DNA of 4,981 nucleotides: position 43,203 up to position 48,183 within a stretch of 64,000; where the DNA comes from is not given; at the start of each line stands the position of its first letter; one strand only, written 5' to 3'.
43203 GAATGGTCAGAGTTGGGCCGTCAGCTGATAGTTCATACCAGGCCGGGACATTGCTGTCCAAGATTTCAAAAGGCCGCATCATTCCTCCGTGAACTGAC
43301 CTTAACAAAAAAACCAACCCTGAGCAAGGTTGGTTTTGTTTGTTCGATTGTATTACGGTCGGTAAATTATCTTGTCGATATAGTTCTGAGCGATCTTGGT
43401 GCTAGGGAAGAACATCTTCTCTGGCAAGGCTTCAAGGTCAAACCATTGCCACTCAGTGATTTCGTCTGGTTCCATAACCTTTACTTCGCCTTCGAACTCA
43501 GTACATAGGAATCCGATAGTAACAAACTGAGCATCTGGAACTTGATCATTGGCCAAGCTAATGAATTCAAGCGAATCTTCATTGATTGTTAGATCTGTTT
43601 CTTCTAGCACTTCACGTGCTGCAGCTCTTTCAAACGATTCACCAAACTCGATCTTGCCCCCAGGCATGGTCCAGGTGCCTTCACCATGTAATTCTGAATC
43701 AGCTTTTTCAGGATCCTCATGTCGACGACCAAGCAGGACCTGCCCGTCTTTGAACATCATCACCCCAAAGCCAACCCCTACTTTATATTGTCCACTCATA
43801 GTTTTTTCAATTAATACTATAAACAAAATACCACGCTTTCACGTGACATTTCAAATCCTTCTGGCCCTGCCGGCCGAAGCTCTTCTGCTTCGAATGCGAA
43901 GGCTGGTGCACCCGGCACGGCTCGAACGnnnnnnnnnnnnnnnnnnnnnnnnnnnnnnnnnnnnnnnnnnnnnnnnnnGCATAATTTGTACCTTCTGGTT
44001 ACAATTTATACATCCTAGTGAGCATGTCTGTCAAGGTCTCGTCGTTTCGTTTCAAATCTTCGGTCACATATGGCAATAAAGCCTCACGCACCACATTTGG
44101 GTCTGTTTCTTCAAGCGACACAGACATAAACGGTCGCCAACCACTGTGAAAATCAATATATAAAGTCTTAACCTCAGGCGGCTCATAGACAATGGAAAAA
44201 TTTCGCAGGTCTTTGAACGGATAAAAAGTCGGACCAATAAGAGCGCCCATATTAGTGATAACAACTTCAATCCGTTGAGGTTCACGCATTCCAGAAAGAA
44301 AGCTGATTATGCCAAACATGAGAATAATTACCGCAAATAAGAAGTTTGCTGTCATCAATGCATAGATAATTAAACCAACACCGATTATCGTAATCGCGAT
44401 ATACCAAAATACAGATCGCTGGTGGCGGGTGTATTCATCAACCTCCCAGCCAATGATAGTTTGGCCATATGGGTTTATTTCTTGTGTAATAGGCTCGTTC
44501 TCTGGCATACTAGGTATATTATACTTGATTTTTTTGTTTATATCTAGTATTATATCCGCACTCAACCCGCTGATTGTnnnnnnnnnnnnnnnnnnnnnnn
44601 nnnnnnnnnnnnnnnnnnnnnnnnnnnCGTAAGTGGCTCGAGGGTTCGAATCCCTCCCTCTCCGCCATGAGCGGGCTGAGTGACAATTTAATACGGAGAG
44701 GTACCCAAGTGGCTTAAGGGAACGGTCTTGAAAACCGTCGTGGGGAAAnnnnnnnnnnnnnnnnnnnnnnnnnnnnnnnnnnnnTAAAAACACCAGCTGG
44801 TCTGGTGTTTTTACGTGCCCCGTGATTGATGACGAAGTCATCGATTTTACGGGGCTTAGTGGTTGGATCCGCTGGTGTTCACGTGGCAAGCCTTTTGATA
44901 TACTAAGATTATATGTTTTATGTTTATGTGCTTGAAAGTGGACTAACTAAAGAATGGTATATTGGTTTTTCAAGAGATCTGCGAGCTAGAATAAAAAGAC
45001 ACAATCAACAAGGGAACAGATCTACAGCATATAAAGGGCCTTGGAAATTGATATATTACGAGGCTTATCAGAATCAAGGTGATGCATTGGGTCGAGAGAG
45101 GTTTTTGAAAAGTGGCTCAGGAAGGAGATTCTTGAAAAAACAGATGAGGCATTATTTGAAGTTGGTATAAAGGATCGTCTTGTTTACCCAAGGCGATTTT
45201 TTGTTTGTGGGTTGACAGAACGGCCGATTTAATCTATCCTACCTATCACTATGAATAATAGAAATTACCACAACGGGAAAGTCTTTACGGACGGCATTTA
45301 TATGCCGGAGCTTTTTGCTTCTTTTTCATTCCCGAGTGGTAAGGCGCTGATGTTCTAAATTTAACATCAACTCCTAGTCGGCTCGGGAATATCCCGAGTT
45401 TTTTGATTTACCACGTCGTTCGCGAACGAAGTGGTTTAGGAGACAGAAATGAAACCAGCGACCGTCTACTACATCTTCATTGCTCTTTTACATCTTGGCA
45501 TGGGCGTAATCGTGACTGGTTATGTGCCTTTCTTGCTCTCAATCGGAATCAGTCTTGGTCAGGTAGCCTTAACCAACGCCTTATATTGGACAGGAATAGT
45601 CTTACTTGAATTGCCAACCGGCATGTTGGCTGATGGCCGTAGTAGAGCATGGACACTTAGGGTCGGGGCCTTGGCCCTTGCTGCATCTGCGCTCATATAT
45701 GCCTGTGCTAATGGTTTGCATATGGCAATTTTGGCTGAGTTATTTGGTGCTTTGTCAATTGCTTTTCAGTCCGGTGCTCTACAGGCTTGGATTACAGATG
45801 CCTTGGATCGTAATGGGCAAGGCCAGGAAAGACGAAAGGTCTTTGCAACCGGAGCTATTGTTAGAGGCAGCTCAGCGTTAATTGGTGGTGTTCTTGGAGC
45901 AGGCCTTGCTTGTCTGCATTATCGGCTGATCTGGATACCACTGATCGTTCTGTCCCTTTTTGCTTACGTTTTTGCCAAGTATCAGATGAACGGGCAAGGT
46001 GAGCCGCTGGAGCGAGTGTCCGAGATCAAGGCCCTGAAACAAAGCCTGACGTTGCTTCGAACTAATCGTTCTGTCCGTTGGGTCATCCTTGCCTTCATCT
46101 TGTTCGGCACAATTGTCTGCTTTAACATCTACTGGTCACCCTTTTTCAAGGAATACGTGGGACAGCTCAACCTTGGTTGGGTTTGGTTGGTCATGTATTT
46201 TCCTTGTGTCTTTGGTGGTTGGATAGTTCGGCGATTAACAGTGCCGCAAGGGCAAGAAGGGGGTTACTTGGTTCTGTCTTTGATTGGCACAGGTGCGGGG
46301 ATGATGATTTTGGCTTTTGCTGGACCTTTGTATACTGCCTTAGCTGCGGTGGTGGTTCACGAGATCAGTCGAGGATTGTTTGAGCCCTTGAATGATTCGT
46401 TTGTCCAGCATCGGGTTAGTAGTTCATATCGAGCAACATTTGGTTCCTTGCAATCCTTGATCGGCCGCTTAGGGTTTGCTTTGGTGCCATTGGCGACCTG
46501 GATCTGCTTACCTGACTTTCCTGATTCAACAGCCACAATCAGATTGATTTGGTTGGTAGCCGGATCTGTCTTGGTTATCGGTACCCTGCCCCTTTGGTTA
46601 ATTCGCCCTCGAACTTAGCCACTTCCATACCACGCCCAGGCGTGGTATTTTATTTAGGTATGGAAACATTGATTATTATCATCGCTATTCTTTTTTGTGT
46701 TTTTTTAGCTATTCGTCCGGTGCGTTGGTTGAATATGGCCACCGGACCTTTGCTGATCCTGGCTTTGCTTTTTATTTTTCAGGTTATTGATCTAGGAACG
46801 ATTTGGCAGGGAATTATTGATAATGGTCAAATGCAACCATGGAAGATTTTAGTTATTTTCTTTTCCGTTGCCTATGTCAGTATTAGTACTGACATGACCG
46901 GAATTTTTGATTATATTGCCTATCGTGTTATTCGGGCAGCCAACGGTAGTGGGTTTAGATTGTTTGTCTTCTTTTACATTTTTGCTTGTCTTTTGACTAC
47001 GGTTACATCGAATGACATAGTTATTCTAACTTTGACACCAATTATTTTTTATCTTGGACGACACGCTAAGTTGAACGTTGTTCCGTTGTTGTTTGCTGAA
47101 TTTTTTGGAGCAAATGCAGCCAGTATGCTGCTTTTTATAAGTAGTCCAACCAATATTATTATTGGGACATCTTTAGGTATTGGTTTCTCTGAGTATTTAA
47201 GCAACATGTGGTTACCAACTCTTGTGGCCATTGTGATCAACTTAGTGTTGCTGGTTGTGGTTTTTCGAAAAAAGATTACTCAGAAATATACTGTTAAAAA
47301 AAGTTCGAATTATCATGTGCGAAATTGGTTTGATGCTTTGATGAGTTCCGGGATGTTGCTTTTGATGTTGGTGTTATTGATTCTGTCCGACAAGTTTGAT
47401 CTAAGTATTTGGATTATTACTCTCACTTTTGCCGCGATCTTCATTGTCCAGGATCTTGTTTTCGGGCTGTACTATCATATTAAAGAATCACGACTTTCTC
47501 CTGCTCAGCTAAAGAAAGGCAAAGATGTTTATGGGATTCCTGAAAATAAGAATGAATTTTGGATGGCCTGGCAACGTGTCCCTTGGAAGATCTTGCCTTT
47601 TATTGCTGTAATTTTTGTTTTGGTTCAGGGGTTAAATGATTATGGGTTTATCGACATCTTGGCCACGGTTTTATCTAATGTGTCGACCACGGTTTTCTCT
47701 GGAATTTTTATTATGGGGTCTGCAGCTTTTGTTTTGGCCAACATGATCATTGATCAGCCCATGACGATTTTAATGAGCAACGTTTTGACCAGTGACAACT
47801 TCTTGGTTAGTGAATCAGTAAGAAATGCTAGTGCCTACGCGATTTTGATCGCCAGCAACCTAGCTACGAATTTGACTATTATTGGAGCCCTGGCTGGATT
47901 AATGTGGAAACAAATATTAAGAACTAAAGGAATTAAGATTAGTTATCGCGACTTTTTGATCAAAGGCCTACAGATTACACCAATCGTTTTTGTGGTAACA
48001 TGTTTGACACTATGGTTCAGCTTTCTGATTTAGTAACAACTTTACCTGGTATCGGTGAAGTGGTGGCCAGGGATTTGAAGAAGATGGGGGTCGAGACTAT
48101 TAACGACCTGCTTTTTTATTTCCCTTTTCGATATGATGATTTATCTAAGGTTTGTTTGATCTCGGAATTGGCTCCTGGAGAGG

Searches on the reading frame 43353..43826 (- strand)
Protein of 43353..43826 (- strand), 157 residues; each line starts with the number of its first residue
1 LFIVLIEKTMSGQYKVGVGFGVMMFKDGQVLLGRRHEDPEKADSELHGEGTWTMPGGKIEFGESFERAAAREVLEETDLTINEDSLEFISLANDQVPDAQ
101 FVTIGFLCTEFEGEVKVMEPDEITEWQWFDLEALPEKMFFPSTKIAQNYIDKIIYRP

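Call 29: search_protein_families(library=pfam, proteins=[window:43353-43826:-], max_evalue=0.001)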
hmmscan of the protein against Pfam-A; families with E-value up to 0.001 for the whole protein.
window:43353-43826:- (157 aa): 2 families
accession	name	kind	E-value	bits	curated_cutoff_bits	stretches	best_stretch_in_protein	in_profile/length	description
PF00293.34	NUDIX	-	6.7e-22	78.4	21.1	1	18-141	4-126/134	NUDIX domain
PF14815.12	NUDIX_4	-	0.00069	19.8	35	0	26-141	8-104/113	NUDIX domain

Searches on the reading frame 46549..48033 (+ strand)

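Call 29: search_protein_families(library=pfam, proteins=[window:46549-48033:+], max_evalue=0.001)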
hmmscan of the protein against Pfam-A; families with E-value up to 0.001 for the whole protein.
window:46549-48033:+ (494 aa): 2 families
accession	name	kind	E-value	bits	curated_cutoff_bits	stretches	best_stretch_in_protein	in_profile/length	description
PF03600.22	CitMHS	-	1.3e-38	133.4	31.9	1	57-413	8-314/336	Citrate transporter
PF02040.21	ArsB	-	3.8e-29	102.7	22.2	2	98-300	52-259/423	Arsenical pump membrane protein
